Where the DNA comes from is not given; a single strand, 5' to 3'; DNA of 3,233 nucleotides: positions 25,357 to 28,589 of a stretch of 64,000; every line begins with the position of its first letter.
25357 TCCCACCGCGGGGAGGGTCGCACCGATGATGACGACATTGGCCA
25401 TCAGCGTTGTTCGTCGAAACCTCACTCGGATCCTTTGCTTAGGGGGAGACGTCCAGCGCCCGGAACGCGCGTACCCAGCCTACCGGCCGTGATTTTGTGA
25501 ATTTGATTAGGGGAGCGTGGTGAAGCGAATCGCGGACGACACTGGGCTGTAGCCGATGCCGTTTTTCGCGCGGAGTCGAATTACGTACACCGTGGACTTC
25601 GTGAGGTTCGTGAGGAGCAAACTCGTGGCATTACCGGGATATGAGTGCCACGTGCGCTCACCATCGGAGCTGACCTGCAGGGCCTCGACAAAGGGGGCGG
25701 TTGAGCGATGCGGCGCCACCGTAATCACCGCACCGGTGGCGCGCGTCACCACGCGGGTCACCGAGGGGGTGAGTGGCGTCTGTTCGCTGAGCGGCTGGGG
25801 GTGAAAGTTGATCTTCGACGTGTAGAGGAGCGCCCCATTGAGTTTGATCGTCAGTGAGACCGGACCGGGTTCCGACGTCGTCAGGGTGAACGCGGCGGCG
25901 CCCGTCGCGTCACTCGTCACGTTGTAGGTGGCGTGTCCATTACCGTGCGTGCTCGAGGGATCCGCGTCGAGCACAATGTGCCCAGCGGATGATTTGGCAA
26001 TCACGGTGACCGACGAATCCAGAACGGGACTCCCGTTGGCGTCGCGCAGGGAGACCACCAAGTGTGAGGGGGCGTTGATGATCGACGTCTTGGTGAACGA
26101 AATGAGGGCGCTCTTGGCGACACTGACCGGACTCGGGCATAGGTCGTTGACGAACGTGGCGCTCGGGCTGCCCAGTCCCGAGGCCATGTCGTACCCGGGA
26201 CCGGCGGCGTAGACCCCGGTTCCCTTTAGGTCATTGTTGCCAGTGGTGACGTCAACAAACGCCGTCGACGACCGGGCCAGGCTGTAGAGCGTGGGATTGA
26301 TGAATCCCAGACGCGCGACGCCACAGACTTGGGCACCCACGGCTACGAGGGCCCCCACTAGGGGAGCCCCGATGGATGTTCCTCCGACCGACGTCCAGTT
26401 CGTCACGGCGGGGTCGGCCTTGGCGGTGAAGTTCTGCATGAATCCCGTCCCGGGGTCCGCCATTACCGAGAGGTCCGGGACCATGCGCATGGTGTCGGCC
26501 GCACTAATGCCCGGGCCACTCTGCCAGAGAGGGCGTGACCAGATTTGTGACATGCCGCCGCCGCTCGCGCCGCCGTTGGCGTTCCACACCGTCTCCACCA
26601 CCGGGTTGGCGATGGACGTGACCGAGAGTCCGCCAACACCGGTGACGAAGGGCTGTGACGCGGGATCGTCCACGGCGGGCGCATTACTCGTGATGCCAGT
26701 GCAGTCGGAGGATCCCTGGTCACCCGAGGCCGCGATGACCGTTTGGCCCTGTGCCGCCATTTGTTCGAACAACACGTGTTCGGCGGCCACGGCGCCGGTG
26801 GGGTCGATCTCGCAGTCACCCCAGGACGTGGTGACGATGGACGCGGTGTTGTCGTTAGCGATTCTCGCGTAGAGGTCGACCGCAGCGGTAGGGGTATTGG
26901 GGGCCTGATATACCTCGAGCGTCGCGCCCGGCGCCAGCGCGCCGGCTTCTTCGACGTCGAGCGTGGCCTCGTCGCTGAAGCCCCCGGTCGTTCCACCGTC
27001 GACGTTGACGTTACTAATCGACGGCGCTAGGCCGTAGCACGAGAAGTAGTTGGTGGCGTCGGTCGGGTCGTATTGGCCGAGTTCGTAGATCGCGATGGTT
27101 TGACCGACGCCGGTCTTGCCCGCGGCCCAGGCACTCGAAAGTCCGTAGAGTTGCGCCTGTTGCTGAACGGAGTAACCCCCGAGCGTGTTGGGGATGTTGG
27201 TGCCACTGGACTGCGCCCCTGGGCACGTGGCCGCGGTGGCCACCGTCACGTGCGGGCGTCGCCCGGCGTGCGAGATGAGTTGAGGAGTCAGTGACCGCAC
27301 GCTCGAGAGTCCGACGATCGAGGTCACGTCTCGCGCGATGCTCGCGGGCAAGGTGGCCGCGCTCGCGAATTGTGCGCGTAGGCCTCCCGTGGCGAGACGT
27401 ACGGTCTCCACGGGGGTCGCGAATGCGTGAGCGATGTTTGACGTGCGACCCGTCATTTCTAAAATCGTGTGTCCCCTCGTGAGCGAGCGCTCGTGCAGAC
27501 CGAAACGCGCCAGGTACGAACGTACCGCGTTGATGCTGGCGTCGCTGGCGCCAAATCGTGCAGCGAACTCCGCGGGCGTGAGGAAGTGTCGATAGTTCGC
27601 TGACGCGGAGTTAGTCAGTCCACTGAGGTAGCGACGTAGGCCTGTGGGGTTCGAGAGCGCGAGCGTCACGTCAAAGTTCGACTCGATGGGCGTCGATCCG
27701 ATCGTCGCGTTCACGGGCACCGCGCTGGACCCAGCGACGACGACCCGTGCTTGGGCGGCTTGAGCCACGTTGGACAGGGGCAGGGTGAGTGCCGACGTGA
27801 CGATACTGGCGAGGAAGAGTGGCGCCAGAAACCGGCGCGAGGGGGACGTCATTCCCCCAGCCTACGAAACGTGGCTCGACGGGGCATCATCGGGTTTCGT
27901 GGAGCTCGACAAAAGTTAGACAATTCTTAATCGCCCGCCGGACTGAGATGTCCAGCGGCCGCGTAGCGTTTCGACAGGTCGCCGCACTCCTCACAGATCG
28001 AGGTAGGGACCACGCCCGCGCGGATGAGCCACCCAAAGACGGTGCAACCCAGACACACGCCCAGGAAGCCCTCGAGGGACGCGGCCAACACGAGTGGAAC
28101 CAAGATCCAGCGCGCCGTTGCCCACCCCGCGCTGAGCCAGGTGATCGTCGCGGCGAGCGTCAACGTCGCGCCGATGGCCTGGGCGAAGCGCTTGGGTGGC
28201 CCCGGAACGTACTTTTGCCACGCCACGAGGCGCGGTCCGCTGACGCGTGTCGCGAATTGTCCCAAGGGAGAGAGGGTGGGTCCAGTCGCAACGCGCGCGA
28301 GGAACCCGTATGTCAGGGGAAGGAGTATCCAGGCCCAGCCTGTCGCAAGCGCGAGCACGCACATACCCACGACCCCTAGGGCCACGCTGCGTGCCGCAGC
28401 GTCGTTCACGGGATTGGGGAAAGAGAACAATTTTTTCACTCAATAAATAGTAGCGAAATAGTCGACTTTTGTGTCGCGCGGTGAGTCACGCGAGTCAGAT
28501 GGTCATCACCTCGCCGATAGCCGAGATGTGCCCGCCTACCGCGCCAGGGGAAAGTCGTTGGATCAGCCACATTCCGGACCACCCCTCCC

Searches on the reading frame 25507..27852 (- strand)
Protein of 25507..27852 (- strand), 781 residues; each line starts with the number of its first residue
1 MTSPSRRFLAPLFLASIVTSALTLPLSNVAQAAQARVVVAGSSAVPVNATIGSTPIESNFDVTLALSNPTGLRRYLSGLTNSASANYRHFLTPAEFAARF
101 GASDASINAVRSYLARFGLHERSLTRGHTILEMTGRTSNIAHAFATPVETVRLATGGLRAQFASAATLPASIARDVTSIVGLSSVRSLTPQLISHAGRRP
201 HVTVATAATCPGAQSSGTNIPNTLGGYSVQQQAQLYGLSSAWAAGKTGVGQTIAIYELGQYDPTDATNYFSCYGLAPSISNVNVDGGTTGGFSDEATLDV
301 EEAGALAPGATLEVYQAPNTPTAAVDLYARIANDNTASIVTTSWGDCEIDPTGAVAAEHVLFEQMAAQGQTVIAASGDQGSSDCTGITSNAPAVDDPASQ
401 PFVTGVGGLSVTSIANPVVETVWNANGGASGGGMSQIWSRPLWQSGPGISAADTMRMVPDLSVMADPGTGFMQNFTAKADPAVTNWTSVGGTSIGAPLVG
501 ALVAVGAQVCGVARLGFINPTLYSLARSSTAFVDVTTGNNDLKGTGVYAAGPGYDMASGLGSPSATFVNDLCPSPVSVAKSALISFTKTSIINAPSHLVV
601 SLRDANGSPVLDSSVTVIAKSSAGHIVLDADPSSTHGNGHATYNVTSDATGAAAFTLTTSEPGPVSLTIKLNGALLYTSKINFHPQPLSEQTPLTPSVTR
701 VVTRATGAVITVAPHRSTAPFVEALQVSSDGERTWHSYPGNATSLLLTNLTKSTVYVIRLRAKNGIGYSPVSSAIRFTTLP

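Call 39: search_protein_families(library=pfam, proteins=[window:25507-27852:-], max_evalue=0.001)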
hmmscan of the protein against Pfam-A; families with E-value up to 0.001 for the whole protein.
window:25507-27852:- (781 aa): 4 families
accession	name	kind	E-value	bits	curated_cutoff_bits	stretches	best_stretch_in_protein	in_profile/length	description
PF09286.16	Pro-kuma_activ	-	2.6e-20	73.6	23.5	1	59-184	16-142/143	Pro-kumamolisin, activation domain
PF02369.22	Big_1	-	2.3e-05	24.8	34.9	1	598-660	21-81/93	Bacterial Ig-like domain (group 1)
PF09134.16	Invasin_D3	-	0.00015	22.6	33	1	586-683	9-95/98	Invasin, domain 3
PF00041.27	fn3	-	0.00035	21.1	25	1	732-776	41-82/84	Fibronectin type III domain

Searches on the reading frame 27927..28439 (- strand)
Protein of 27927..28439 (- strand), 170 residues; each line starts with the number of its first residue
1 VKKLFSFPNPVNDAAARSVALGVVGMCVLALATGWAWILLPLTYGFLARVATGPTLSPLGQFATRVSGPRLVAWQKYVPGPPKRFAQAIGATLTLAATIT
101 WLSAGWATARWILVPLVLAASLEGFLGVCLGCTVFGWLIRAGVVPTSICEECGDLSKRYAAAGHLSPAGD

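Call 39: search_protein_families(library=pfam, proteins=[window:27927-28439:-], max_evalue=0.001)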
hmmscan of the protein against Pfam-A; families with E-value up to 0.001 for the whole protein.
window:27927-28439:- (170 aa): 1 family
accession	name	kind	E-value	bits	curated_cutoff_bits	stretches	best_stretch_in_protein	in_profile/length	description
PF14340.12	DUF4395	-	5.9e-29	101.5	24.5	1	11-140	1-130/130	Domain of unknown function (DUF4395)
